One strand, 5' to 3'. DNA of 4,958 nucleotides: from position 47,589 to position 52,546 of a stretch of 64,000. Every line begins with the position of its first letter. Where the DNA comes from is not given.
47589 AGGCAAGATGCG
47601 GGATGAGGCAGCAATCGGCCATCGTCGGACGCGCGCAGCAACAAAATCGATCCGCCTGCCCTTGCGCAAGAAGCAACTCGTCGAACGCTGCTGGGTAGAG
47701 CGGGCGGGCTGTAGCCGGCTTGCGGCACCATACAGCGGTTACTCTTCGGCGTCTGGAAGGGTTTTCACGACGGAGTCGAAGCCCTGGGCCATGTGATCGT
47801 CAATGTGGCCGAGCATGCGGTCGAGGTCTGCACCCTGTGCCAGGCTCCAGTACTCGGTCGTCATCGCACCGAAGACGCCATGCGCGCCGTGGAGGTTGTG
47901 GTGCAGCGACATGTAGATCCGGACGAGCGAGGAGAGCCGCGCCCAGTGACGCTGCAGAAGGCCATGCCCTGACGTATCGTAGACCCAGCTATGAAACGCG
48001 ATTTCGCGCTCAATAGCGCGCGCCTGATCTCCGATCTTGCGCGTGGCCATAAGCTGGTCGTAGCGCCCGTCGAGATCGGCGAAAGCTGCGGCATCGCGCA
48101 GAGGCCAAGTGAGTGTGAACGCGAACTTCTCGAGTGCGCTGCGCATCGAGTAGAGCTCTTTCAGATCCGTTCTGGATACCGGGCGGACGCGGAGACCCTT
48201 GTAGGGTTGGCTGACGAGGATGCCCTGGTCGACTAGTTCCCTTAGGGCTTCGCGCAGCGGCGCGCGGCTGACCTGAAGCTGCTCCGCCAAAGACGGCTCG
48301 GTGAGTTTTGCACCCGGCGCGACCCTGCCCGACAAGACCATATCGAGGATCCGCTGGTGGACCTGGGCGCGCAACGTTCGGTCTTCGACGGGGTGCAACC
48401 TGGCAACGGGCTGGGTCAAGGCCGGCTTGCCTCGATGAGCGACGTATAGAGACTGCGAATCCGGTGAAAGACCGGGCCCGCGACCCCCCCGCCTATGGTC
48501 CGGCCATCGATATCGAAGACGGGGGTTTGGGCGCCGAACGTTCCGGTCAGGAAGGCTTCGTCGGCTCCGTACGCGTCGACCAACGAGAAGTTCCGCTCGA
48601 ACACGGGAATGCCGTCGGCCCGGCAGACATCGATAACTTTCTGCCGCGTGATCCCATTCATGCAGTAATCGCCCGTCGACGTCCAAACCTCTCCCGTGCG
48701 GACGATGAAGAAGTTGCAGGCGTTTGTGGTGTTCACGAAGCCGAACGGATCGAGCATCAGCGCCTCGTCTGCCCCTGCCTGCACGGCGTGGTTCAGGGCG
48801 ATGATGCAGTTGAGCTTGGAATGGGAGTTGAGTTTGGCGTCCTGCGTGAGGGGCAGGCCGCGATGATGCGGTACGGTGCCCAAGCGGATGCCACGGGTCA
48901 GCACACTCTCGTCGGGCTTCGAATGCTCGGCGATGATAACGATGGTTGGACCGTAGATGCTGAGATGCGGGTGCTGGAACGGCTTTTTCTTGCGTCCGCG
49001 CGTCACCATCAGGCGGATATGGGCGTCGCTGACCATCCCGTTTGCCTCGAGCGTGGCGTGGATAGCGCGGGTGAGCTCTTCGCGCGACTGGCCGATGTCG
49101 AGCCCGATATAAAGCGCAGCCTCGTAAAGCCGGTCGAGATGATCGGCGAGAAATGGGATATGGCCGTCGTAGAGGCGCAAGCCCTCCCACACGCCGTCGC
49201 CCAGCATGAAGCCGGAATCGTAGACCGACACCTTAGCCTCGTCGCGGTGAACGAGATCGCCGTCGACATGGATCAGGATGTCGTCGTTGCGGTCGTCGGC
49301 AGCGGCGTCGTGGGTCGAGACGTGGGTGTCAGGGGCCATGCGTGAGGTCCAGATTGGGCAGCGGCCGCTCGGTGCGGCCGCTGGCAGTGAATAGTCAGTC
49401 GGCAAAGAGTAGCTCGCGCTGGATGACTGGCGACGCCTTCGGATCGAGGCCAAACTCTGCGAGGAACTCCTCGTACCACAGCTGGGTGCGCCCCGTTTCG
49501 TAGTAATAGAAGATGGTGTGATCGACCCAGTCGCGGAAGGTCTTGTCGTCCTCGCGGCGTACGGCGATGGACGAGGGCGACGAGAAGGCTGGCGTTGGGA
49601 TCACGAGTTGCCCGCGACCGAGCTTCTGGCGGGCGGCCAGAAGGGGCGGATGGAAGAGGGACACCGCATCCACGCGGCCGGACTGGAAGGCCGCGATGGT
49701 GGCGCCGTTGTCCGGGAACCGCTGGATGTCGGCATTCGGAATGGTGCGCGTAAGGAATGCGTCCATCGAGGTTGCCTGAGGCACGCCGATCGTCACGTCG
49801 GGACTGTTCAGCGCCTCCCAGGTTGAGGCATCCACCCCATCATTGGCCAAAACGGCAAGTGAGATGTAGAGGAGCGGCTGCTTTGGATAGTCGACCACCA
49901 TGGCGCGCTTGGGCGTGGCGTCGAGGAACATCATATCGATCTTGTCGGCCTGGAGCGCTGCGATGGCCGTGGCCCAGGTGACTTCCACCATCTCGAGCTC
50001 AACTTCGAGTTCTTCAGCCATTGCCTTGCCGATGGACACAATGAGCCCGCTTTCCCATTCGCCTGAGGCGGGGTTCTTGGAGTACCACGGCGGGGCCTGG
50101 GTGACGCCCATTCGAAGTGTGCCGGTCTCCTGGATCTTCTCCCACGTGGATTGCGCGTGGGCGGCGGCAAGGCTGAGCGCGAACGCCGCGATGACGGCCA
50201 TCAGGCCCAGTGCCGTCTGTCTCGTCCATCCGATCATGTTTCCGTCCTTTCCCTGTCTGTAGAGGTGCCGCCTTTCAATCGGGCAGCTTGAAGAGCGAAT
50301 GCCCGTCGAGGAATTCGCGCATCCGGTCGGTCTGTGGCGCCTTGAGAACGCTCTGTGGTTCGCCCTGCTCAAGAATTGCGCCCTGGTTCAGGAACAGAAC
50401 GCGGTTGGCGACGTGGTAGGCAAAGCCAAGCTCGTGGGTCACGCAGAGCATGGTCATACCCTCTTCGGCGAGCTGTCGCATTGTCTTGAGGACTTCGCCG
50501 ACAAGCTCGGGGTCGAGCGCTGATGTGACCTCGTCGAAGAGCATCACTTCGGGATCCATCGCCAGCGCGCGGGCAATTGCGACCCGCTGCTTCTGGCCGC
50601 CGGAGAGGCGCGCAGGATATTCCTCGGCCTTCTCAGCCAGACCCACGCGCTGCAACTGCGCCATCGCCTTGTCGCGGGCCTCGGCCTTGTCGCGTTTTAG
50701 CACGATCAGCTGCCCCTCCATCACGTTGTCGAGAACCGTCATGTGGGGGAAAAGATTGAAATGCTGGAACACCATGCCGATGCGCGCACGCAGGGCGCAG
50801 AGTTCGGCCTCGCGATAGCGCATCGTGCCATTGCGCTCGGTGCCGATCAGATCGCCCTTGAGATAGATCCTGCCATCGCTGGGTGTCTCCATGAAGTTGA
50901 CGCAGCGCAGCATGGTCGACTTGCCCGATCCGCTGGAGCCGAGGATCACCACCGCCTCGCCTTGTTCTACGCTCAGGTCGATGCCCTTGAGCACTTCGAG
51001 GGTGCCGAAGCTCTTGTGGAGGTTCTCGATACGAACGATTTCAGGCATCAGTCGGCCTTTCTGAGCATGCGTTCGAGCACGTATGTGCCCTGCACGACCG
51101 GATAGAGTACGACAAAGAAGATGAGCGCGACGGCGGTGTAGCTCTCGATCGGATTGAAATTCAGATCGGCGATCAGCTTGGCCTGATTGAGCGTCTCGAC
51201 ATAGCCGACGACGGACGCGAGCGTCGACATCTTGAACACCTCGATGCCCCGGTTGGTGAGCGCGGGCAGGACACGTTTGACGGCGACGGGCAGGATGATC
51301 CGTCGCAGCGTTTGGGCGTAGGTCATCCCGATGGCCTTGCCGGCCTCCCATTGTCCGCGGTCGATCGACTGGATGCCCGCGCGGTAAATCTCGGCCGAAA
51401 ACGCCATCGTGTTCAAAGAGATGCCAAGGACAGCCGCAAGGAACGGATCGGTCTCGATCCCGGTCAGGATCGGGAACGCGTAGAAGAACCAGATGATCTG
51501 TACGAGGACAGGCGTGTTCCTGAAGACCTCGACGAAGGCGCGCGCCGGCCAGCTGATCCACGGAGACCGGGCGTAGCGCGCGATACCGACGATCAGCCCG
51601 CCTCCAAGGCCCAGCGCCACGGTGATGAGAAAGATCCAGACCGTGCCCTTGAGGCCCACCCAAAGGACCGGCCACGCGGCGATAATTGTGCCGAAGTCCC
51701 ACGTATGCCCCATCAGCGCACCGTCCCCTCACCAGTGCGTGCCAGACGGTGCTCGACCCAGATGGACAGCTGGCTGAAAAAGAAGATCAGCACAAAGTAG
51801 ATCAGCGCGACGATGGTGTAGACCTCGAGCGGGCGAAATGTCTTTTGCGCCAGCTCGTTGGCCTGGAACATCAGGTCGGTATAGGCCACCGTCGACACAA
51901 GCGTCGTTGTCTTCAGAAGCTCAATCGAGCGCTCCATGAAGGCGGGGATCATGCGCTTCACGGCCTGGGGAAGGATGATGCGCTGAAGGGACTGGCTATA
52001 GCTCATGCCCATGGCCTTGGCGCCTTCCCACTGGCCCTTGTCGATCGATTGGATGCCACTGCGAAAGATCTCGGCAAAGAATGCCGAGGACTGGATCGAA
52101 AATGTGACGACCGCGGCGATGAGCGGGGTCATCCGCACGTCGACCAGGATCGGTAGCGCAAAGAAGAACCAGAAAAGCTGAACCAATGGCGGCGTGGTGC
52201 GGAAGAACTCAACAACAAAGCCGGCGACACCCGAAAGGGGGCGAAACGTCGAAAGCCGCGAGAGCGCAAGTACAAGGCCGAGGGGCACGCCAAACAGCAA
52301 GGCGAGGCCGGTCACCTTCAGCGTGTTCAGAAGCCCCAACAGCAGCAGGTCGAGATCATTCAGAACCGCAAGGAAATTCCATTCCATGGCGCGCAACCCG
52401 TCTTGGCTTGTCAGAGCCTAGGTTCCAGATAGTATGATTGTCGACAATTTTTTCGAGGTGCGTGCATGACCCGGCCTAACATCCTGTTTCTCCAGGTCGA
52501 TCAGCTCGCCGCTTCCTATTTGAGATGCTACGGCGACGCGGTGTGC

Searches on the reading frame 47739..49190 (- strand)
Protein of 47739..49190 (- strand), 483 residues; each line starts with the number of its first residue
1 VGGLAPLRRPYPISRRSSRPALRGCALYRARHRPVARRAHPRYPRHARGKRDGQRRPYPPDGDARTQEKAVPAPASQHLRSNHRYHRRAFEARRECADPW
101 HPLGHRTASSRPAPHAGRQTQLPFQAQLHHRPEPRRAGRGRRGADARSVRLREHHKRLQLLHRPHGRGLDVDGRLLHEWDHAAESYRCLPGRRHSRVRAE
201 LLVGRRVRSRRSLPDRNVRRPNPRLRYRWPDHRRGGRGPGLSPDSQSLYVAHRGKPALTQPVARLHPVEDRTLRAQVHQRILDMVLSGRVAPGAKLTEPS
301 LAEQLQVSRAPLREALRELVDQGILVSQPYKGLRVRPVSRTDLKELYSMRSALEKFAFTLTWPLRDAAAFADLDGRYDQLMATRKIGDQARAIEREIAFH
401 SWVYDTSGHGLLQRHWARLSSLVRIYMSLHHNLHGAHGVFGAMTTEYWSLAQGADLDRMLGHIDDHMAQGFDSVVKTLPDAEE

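Call 40: search_protein_families(library=pfam, proteins=[window:47739-49190:-], max_evalue=0.01)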
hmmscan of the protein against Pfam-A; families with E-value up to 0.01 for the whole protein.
window:47739-49190:- (483 aa): 2 families
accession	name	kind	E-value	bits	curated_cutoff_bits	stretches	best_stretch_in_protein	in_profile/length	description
PF00392.27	GntR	-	8.8e-17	61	27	1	274-335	2-64/64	Bacterial regulatory proteins, gntR family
PF07729.17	FCD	-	1.8e-08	35.3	24.3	1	345-431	1-87/125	FCD domain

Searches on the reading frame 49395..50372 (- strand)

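Call 40: search_protein_families(library=pfam, proteins=[window:49395-50372:-], max_evalue=0.01)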
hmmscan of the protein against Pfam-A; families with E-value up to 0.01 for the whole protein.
window:49395-50372:- (325 aa): 1 family
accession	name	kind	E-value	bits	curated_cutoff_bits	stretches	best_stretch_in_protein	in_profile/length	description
PF00497.25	SBP_bac_3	-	1.3e-13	51.3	26.4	1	86-304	1-130/132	Bacterial extracellular solute-binding proteins, family 3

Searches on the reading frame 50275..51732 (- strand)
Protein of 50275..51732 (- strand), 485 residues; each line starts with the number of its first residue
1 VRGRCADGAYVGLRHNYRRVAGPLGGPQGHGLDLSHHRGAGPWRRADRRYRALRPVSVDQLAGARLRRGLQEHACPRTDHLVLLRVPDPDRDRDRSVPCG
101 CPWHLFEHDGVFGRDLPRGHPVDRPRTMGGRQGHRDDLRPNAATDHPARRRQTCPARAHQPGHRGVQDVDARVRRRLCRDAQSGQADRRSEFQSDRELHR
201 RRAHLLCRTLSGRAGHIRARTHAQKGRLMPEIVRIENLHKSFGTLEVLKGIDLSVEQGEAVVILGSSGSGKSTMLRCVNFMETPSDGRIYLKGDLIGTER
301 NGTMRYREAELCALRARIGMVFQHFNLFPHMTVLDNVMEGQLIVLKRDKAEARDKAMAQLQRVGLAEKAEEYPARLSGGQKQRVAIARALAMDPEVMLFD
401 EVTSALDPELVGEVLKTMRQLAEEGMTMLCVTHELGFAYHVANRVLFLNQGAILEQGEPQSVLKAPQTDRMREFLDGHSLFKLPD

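Call 45: search_protein_families(library=pfam, proteins=[window:50275-51732:-], max_evalue=0.001)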
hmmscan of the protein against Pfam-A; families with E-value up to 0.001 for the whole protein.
window:50275-51732:- (485 aa): 3 families
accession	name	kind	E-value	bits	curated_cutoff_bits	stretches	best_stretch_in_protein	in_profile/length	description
PF00005.33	ABC_tran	-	4.3e-34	118.5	25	1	248-404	1-137/137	ABC transporter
PF02463.25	SMC_N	-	7.1e-09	35.8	40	1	260-437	26-201/220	RecF/RecN/SMC N terminal domain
PF13304.12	AAA_21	-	2.5e-08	34.8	27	1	372-434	234-299/304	AAA domain, putative AbiEii toxin, Type IV TA system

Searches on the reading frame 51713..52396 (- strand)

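Call 7: search_protein_families(library=pfam, proteins=[window:51713-52396:-], max_evalue=0.01)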
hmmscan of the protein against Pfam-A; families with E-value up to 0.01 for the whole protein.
window:51713-52396:- (227 aa): 1 family
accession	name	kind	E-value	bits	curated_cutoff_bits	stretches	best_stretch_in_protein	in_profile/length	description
PF00528.27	BPD_transp_1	-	4.2e-23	82.4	26.4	1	36-218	1-182/184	Binding-protein-dependent transport system inner membrane component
